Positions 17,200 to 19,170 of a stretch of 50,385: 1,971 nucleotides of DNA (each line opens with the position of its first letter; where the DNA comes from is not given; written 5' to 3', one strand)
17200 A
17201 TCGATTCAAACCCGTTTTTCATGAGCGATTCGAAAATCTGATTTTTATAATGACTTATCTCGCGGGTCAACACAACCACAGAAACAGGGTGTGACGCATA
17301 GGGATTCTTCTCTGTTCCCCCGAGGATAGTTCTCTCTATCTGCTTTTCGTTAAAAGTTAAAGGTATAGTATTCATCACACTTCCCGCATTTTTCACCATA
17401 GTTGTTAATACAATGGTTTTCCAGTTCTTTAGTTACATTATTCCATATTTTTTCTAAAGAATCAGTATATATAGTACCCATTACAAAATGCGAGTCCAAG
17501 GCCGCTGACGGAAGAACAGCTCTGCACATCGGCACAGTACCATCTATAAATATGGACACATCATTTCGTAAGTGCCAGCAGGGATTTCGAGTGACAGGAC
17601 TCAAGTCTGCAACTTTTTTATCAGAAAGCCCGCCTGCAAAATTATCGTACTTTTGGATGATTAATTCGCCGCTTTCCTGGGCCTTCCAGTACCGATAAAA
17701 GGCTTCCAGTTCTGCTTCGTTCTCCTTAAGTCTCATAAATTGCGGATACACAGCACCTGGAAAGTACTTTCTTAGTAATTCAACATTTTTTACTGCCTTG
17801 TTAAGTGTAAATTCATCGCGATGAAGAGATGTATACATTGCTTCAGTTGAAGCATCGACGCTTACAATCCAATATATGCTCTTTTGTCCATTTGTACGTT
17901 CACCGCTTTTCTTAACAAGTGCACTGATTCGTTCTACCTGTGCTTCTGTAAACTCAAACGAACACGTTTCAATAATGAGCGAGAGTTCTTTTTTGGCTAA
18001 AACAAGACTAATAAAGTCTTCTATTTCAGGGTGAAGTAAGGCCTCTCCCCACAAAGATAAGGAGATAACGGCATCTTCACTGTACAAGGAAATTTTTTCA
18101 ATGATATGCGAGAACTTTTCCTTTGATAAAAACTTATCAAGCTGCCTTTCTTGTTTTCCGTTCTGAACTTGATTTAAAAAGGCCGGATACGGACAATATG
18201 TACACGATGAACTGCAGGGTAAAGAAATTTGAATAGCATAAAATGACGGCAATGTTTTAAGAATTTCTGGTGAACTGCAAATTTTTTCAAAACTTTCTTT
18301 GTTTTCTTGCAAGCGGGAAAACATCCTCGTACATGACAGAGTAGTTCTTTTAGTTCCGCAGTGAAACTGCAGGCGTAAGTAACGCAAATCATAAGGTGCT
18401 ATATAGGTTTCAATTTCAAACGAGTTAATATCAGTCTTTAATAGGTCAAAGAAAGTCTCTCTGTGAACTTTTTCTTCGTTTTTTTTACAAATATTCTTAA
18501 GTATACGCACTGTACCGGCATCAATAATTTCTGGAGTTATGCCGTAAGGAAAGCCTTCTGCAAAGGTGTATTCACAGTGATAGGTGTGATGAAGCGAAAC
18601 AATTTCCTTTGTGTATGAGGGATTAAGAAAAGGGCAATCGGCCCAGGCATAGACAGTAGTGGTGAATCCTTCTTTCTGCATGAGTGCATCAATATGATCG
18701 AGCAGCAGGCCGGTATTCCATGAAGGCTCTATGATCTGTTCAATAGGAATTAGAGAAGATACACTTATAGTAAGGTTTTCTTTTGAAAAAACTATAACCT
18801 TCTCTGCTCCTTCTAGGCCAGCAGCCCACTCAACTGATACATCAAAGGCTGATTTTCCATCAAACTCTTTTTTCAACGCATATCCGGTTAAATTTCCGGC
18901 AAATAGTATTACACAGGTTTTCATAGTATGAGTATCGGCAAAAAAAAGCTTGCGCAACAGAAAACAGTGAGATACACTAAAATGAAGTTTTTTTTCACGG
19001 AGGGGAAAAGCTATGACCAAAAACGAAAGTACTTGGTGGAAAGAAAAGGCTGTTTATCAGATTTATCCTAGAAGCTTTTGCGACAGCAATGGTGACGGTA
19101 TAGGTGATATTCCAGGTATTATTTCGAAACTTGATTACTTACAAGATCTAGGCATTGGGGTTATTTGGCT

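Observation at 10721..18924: Six-gene translationally coupled operon joins a radical-SAM/SPASM enzyme and nucleotide-sugar machinery to a cell-wall amidase, next to flaA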

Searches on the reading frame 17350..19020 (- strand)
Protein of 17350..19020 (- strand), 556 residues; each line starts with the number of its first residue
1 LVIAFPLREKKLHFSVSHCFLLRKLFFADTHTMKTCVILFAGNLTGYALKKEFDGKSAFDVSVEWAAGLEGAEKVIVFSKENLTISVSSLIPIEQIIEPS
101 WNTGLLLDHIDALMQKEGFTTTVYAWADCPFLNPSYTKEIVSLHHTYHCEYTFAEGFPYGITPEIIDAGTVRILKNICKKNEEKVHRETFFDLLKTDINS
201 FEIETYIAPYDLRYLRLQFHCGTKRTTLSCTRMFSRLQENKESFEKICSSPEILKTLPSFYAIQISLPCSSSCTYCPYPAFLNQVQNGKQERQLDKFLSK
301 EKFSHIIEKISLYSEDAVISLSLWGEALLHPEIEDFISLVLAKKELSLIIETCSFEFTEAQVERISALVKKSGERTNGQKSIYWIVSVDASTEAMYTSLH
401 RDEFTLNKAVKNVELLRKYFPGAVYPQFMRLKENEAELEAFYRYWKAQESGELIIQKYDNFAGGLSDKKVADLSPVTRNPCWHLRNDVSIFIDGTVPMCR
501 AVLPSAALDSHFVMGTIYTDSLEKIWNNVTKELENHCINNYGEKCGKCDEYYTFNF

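Call 4: search_protein_families(library=pfam, proteins=[window:17350-19020:-], max_evalue=0.01)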
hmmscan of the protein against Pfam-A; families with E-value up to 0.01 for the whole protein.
window:17350-19020:- (556 aa): 2 families
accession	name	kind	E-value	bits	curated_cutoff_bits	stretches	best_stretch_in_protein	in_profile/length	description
PF04055.27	Radical_SAM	-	4.9e-09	37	29.5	1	269-443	7-164/166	Radical SAM superfamily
PF13186.11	SPASM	-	9.8e-07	29.4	21.5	1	481-549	1-67/67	Iron-sulfur cluster-binding domain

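Call 5: search_protein_families(library=ncbifam, proteins=[window:17350-19020:-], max_evalue=0.01)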
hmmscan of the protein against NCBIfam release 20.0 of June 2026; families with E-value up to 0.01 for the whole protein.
window:17350-19020:- (556 aa): 5 families
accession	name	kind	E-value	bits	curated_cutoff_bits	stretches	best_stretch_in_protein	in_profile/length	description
TIGR04321.1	spiroSPASM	subfamily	2.7e-161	537.7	250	1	36-556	2-510/510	spiro-SPASM protein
TIGR04317.1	W_rSAM_matur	equivalog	4.4e-07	29.3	380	1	263-454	8-180/349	tungsten cofactor oxidoreductase radical SAM maturase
NF038073.1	rSAM_STM4011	subfamily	0.0012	18.2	200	0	269-331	12-67/278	STM4011 family radical SAM protein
TIGR04133.1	rSAM_w_lipo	hypoth_equivalog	0.0012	17.8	425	0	488-551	268-324/350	TIGR04133 family radical SAM/SPASM protein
NF050038.1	rSAM_RiPP_GggB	equivalog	0.0021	17.1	650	0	146-191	53-99/398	streptosactin maturase GggB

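Call 10: find_homologous_proteins(query=window:17350-18924:-, max_evalue=0.00001)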
Query window:17350-18924:- (524 aa): 609 proteins with E <= 0.00001 among 8000 candidates; the best 120 are listed.
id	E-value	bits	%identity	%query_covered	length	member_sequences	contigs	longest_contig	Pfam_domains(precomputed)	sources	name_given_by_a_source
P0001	0.0e+0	1205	100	100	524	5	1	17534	PF13186.12,PF04055.28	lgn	-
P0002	8.5e-261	884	72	100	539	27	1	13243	PF13186.12,PF04055.28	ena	-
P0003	8.9e-257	871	70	100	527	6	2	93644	PF13186.12,PF04055.28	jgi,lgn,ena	jgi:spiro-SPASM protein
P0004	8.3e-244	828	67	100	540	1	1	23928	PF13186.12,PF04055.28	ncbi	-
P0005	3.3e-239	813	66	100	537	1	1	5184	PF13186.12,PF04055.28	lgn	-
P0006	4.5e-224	763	61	100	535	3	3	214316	PF13186.12,PF04055.28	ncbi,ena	-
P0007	7.2e-203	693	61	100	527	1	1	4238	PF13186.12,PF04055.28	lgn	-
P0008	8.8e-147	508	46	100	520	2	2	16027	PF13186.12,PF04055.28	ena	-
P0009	1.8e-146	507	46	100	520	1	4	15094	PF13186.12,PF04055.28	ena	-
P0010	7.0e-144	499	45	100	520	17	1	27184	PF13186.12,PF04055.28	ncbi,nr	ncbi:MAG: spiro-SPASM protein [Spirochaetaceae bacterium]|nr:spiro-SPASM protein [Spirochaetaceae ba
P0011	8.5e-143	495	45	100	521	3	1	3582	PF13186.12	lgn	-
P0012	1.0e-140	488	46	100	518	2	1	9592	PF13186.12,PF04055.28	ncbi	ncbi:MAG: spiro-SPASM protein [Treponemataceae bacterium]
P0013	7.0e-140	485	45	100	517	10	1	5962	PF13186.12,PF04055.28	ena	-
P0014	1.1e-139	485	45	100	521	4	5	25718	PF13186.12,PF04055.28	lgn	-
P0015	1.4e-138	481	46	100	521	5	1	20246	PF13186.12,PF04055.28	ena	-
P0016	3.9e-135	470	45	100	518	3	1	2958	PF13186.12,PF04055.28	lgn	-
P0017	6.8e-135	469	43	100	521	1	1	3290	PF13186.12,PF04055.28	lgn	-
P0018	1.4e-134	468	45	100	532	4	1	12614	PF13186.12,PF04055.28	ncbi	-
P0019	1.1e-133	465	44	100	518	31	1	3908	PF13186.12,PF04055.28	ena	-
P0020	6.5e-133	462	44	100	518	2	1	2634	PF13186.12,PF04055.28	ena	-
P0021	5.4e-132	459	42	100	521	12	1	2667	PF13186.12,PF04055.28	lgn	-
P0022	9.4e-132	459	41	100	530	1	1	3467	PF13186.12,PF04055.28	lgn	-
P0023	2.4e-131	457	43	100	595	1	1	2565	PF13186.12,PF04055.28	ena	-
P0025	2.3e-130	454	43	100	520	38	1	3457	PF13186.12,PF04055.28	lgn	-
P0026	2.7e-130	454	43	100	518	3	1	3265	PF13186.12,PF04055.28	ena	-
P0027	7.0e-130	452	42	100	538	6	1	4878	PF13186.12,PF04055.28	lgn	-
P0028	2.9e-129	450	43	100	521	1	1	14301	PF13186.12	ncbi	-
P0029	1.6e-128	448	41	100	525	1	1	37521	PF13186.12,PF04055.28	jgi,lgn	jgi:spiro-SPASM protein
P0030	6.7e-128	446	42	100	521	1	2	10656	PF13186.12,PF04055.28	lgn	-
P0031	1.2e-127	445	41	100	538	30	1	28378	PF04055.28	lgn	-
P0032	1.5e-127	445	43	100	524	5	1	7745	PF13186.12,PF04055.28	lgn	-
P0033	6.8e-127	443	40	100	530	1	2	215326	PF13186.12,PF04055.28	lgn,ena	-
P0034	2.3e-126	441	43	100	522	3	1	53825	PF13186.12,PF04055.28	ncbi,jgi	-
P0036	8.7e-126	439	40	100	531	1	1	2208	PF13186.12,PF04055.28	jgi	jgi:spiro-SPASM protein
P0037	1.2e-125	438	40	100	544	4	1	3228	PF13186.12,PF04055.28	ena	-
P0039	3.0e-125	437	42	100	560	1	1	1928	PF13186.12,PF04055.28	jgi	jgi:spiro-SPASM protein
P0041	6.5e-124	433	41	100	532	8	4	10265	PF04055.28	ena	-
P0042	6.9e-124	433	41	100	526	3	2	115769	PF13186.12,PF04055.28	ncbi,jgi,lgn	jgi:spiro-SPASM protein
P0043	8.2e-124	432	40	100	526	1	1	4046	PF13186.12,PF04055.28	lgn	-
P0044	1.9e-123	431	43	100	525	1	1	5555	PF13186.12,PF04055.28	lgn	-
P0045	4.1e-123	430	40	100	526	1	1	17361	PF13186.12,PF04055.28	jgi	jgi:spiro-SPASM protein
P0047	2.1e-122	428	42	100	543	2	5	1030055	PF04055.28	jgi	jgi:spiro-SPASM protein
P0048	2.5e-122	427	41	100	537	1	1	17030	PF04055.28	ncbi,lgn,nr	ncbi:MAG: spiro-SPASM protein [Treponemataceae bacterium]|nr:spiro-SPASM protein [Treponemataceae ba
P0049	5.3e-122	426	40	100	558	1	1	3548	PF13186.12,PF04055.28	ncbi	-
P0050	6.5e-122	426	41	100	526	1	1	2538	PF13186.12,PF04055.28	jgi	jgi:spiro-SPASM protein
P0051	7.4e-122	426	41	100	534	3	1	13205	PF13186.12,PF04055.28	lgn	-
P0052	8.9e-122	426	40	100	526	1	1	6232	PF13186.12,PF04055.28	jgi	jgi:spiro-SPASM protein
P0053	1.1e-121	425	41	100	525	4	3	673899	PF13186.12,PF04055.28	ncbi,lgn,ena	-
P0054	1.2e-121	425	42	100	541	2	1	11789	PF13186.12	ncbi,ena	-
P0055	1.7e-121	425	41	100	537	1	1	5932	PF13186.12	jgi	jgi:spiro-SPASM protein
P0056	1.8e-121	425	40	100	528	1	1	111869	PF04055.28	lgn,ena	-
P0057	5.8e-121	423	40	100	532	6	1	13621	PF13186.12,PF04055.28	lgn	-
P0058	6.9e-121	423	40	100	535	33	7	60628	PF04055.28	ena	-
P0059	8.8e-121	422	41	100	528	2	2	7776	PF13186.12,PF04055.28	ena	-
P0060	9.7e-121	422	40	100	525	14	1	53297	PF13186.12,PF04055.28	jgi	-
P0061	3.0e-120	421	41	100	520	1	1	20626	PF04055.28,PF12804.14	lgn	-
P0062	3.6e-120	420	41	100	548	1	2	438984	PF13186.12,PF04055.28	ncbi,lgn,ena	-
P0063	7.3e-120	419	41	100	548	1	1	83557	PF13186.12,PF04055.28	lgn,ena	-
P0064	1.1e-119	419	39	100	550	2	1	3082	PF13186.12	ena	-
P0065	1.6e-119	418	41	100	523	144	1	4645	PF13186.12,PF04055.28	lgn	-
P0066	2.3e-119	418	40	100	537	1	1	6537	PF13186.12,PF04055.28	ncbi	-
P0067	4.3e-119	417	40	100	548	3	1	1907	PF04055.28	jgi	jgi:spiro-SPASM protein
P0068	5.6e-119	416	42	96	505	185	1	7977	PF13186.12,PF12804.14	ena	-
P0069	8.0e-119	416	40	100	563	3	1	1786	PF13186.12,PF04055.28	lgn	-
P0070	1.4e-118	415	41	100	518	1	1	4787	PF13186.12,PF04055.28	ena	-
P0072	1.8e-118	415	42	100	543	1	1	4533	PF13186.12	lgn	-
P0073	2.4e-118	414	42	100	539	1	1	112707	PF13186.12,PF04055.28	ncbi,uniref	ncbi:spiro-SPASM protein [Treponema sp.]|uniref:spiro-SPASM protein n=1 Tax=Treponema sp. TaxID=166 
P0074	2.6e-118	414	40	100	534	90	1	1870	PF04055.28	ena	-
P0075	3.5e-118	414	41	100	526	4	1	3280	PF13186.12,PF04055.28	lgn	-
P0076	4.1e-118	414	42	100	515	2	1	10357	PF13186.12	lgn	-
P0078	7.7e-118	413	40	100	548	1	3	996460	PF13186.12,PF04055.28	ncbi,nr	ncbi:MAG: spiro-SPASM protein [Bacteroides sp.]|nr:spiro-SPASM protein [Prevotella sp.] MCM1407796.1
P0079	7.8e-118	413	41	100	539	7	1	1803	PF13186.12,PF04055.28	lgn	-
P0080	8.5e-118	413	41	100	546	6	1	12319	PF13186.12,PF04055.28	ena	-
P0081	9.3e-118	412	41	100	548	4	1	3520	PF13186.12,PF04055.28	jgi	jgi:spiro-SPASM protein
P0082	9.7e-118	412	41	100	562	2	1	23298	PF13186.12,PF04055.28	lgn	-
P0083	9.7e-118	412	43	100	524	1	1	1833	PF13186.12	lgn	-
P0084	1.1e-117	412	41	100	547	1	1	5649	PF04055.28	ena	-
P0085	1.5e-117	412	41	100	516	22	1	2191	PF13186.12,PF04055.28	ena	-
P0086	2.1e-117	411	41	100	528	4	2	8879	PF04055.28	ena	-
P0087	2.1e-117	411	41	100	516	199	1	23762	PF13186.12,PF04055.28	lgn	-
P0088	2.5e-117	411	41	100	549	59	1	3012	PF13186.12,PF04055.28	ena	-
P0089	2.7e-117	411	41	100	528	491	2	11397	PF13186.12,PF04055.28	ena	-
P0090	3.9e-117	410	40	100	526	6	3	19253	PF13186.12,PF04055.28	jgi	jgi:spiro-SPASM protein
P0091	4.4e-117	410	40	100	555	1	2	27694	PF04055.28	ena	-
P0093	1.1e-116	409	42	94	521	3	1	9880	PF13186.12,PF04055.28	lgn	-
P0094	1.9e-116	408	38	100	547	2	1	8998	PF13186.12,PF04055.28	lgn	-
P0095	2.0e-116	408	42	100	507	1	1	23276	PF13186.12,PF04055.28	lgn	-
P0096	3.0e-116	407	41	100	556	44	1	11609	PF13186.12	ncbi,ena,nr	ncbi:MAG TPA: spiro-SPASM protein [Treponemataceae bacterium]|nr:spiro-SPASM protein [Treponematacea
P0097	4.8e-116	407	40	100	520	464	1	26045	PF13186.12,PF04055.28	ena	-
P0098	4.9e-116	407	42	100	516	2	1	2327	PF13186.12,PF04055.28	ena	-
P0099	5.8e-116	406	40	100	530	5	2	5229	PF13186.12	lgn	-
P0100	6.0e-116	406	39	100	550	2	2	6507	PF04055.28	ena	-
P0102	1.4e-115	405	39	100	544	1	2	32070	PF04055.28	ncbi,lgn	ncbi:MAG: spiro-SPASM protein [Treponema sp.]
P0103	1.4e-115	405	39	100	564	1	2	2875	PF13186.12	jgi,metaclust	metaclust:\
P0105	2.2e-115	405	40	100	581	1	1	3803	PF13186.12,PF04055.28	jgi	jgi:spiro-SPASM protein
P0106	3.0e-115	404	39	100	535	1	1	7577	PF04055.28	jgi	jgi:spiro-SPASM protein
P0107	4.4e-115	404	40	97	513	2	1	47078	PF13186.12,PF04055.28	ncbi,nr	ncbi:MAG: spiro-SPASM protein [Treponema sp.]|nr:spiro-SPASM protein [Treponema sp.]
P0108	4.4e-115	404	39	100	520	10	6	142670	PF13186.12,PF04055.28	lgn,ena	-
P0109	5.0e-115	403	40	100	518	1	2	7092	PF13186.12,PF04055.28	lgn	-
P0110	5.5e-115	403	39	100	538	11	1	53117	PF13186.12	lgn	-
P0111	9.7e-115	402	40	100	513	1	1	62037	PF13186.12,PF04055.28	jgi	jgi:spiro-SPASM protein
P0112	9.9e-115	402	40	100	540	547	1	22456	PF13186.12,PF04055.28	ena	-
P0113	1.2e-114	402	39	100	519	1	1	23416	PF13186.12,PF04055.28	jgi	jgi:spiro-SPASM protein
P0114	1.7e-114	402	40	100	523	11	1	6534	PF13186.12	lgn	-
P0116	3.7e-114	401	40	100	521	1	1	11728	PF13186.12,PF04055.28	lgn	-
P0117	3.8e-114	400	42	100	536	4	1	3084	PF13186.12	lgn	-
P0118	4.2e-114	400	40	100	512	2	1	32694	PF13186.12,PF04055.28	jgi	jgi:spiro-SPASM protein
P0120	5.5e-114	400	40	100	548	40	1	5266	PF13186.12,PF04055.28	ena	-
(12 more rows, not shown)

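Call 13: find_related_loci(query=A1, collection=genome_contigs, flank=10000)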
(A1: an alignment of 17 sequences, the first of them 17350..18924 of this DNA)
Query A1 (524 aa) in genome_contigs; peptide patterns used: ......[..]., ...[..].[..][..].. (x = any residue, [..] = any of these).
600 stretches matched a pattern (row limit reached: there are more); 584 encode a relative of the query (tblastn E <= 1e-3); the best 80 are kept; 80 distinct loci.
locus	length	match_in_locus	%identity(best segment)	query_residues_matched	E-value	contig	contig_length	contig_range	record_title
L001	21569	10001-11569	61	1-524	0e+0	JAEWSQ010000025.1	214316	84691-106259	MAG: Spirochaetes bacterium isolate OH_SDB_112 k127_399079, whole genome shotgun sequence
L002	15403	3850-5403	46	1-524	2e-146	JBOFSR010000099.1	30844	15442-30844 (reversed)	MAG: Treponemataceae bacterium isolate WFFMC_MAG_651 k139_151230_flag=1_multi=7.2784_len=30844, whole genome shotgun seq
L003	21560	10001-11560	44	1-524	6e-146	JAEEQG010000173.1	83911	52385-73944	MAG: Spirochaetes bacterium isolate Tb.RUG.33 k141_12619541_flag=0_multi=30.1711_len=83911, whole genome shotgun sequenc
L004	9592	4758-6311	46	1-524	6e-146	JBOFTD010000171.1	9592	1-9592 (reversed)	MAG: Treponemataceae bacterium isolate WFFMC_MAG_639 k139_172902_flag=1_multi=5.0000_len=9592, whole genome shotgun sequ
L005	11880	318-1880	46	1-524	4e-143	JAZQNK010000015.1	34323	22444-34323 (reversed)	MAG: Treponemataceae bacterium isolate T1900045246_TH20190016.MAGScoT_cleanbin_000028 SGB_5636_k141_2631893, whole genom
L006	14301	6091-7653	43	1-524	1e-135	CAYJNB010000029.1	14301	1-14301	MAG TPA_asm: uncultured Treponemataceae bacterium isolate ERP123703_co3_90 genome assembly, contig: NODE_5157_length_143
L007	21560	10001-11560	43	1-524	1e-134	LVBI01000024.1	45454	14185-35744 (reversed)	MAG: Spirochaetales bacterium Spiro_07 Spiro_07_contig_337134, whole genome shotgun sequence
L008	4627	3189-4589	46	1-468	3e-134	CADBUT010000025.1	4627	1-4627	MAG: uncultured Spirochaetaceae bacterium isolate RUG14308 genome assembly, contig: RUG14308_asm_25, whole genome shotgu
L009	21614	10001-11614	42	1-524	5e-132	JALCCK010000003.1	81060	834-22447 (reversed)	MAG: Treponema sp. isolate UW_MP_TREP1_1 Ga0455796_000134, whole genome shotgun sequence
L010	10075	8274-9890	41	1-524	3e-130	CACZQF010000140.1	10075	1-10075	MAG: uncultured Spirochaetaceae bacterium isolate RUG12850 genome assembly, contig: RUG12850_asm_140, whole genome shotg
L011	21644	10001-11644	40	1-524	2e-129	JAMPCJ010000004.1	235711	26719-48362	MAG: Treponema brennaborense isolate NALB_7821b_31 Scaffold_#4__SCF_004__235611_bp, whole genome shotgun sequence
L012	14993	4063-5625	41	1-524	2e-128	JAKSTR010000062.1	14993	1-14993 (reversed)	MAG: Treponemataceae bacterium isolate Horse_feces312 MAG312_62, whole genome shotgun sequence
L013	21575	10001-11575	41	1-524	3e-128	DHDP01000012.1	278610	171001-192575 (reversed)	MAG TPA_asm: Treponema sp. UBA4873 UBA4873_contig_133, whole genome shotgun sequence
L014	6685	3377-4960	41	1-524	2e-128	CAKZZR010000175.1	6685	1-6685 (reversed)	MAG TPA_asm: uncultured Treponema sp. isolate ERR1278105_bin.36_CONCOCT_v1.1_MAG genome assembly, contig: ERZ842401.1448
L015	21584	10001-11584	41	1-524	3e-127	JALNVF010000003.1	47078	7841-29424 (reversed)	MAG: Treponema sp. isolate SO_2016_CLC_T1 bin 29 scaffold00230_PH3_Jul14_2016, whole genome shotgun sequence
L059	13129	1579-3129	39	1-524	5e-119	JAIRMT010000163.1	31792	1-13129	MAG: Treponema sp. isolate Cd354_bin115 k119_683536, whole genome shotgun sequence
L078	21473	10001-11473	40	1-524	2e-116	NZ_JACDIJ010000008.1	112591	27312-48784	Treponema sp. OMZ 840 8, whole genome shotgun sequence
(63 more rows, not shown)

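Call 33: search_solved_structures(query=A1, max_evalue=0.1)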
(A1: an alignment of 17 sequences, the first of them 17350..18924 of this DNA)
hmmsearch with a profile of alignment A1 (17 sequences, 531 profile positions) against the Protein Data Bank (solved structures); distinct sequences matched with E-value up to 0.1: 2.
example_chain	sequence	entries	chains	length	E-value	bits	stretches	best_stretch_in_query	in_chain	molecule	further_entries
4m7t_A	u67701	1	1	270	5.6e-09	38.5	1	235-348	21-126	BtrN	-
4m7s_A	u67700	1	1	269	1.2e-08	37.5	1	240-348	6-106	BtrN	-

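Call 45: predict_structure(alignment_id=A1)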
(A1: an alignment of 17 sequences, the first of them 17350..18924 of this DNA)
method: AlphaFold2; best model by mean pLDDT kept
length: 524 residues; sequences in the alignment: 17
mean_pLDDT: 85.3   pTM: 0.86
mean pLDDT of the five models: 85.3, 84.1, 83.7, 83.6, 81.2
residues with pLDDT >= 90: 291; 70-90: 151; 50-70: 66; < 50: 16
segments of 3 or more residues with pLDDT < 50: 517-524
pLDDT, mean of each block of 10 residues (from residue 1): 94 95 97 95 97 93 96 95 94 97 95 95 91 94 83 90 86 90 88 94 87 88 91 78 66 53 84 97 94 85 97 94 88 96 89 90 85 89 92 87 86 74 72 65 55 83 80 63 92 88 66 49 35
secondary structure, 60 per line:
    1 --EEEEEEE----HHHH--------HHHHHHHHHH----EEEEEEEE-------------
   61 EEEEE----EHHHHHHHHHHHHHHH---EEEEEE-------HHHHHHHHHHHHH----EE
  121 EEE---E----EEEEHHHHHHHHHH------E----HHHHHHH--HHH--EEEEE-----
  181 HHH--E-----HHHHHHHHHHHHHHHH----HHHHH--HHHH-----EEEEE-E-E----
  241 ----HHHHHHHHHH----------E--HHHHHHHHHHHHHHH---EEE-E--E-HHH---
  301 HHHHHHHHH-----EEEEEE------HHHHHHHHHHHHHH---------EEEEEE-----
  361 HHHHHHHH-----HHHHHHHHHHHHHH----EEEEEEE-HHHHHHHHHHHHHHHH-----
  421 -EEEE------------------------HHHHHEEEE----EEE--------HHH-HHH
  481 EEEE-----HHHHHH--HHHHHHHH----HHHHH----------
elements in order: E3-9 H14-17 H26-35 E40-47 E61-65 H71-85 E89-94 H102-114 E119-123 E132-135 H136-145 H157-163 E171-175 H192-207 H212-216 H219-222 E228-232 H245-254 H268-282 E286-288 H301-309 E315-320 H327-340 E350-355 H361-368 H374-387 E392-398 H400-415 E422-425 H450-454 E455-458 E463-465 E481-484 H490-495 H498-505 H510-514

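Call 48: fold_search(model_id=the predicted structure, library=pdb)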
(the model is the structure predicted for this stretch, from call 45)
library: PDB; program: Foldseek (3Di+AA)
matches with E <= 10: 1694; with E <= 0.001: 275
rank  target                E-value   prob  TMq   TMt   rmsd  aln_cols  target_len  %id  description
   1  6oew_A                9.1e-10  1.00  0.33  0.68   3.9       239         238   15  Structure of a Cytidylyltransferase from Leptospira borgpetersenii serovar Hardjo-bovis (strain JB197) (released 2019-04-17)
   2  6oew_B                1.5e-09  1.00  0.35  0.72   3.8       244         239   15  Structure of a Cytidylyltransferase from Leptospira borgpetersenii serovar Hardjo-bovis (strain JB197) (released 2019-04-17)
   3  4k37_A                7.8e-09  1.00  0.36  0.50   7.9       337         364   12  Native anSMEcpe with bound AdoMet (released 2013-05-08)
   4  4m7t                  1.3e-08  1.00  0.35  0.70   4.8       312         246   15  Crystal structure of BtrN in complex with AdoMet and 2-DOIA (released 2013-10-02)
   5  5v1q_B                4.7e-08  1.00  0.42  0.49  11.2       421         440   11  Crystal structure of Streptococcus suis SuiB (released 2017-08-30)
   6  4k38_A                6.6e-08  1.00  0.38  0.53   8.7       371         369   13  Native anSMEcpe with bound AdoMet and Kp18Cys peptide (released 2013-05-08)
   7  4k36_B                7.9e-08  1.00  0.38  0.53   8.6       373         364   12  His6 tagged anSMEcpe with bound AdoMet (released 2013-05-08)
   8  4k36_A                9.9e-08  1.00  0.37  0.49   8.0       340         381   12  His6 tagged anSMEcpe with bound AdoMet (released 2013-05-08)
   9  5v1s_A                9.9e-08  1.00  0.41  0.50  10.3       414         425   12  Crystal structure of Streptococcus suis SuiB bound to S-adenosylmethionine (released 2017-08-30)
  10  4k39_A                3.8e-07  1.00  0.37  0.53   7.5       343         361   13  Native anSMEcpe with bound AdoMet and Cp18Cys peptide (released 2013-05-08)
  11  2fb2_B                4.5e-07  1.00  0.30  0.47   4.4       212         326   15  Structure of the MoaA Arg17/266/268/Ala triple mutant (released 2006-05-09)
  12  8hzv_C                4.5e-07  1.00  0.33  0.36  14.3       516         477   14  The crystal structure of a Radical SAM Enzyme DesII (released 2024-07-10)
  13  8hzv_A                5.0e-07  1.00  0.36  0.39  13.8       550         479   14  The crystal structure of a Radical SAM Enzyme DesII (released 2024-07-10)
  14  7vob                  5.3e-07  1.00  0.38  0.58   6.4       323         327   13  The crystal structure of a Radical SAM Enzyme BlsE involved in the Biosynthesis of Blasticidin S (released 2022-05-04)
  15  1vpa_A                6.3e-07  1.00  0.29  0.62   4.9       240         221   13  Crystal structure of 2-C-methyl-D-erythritol 4-phosphate cytidylyltransferase (TM1393) from Thermotoga maritima at 2.6 (released 2004-11-02)
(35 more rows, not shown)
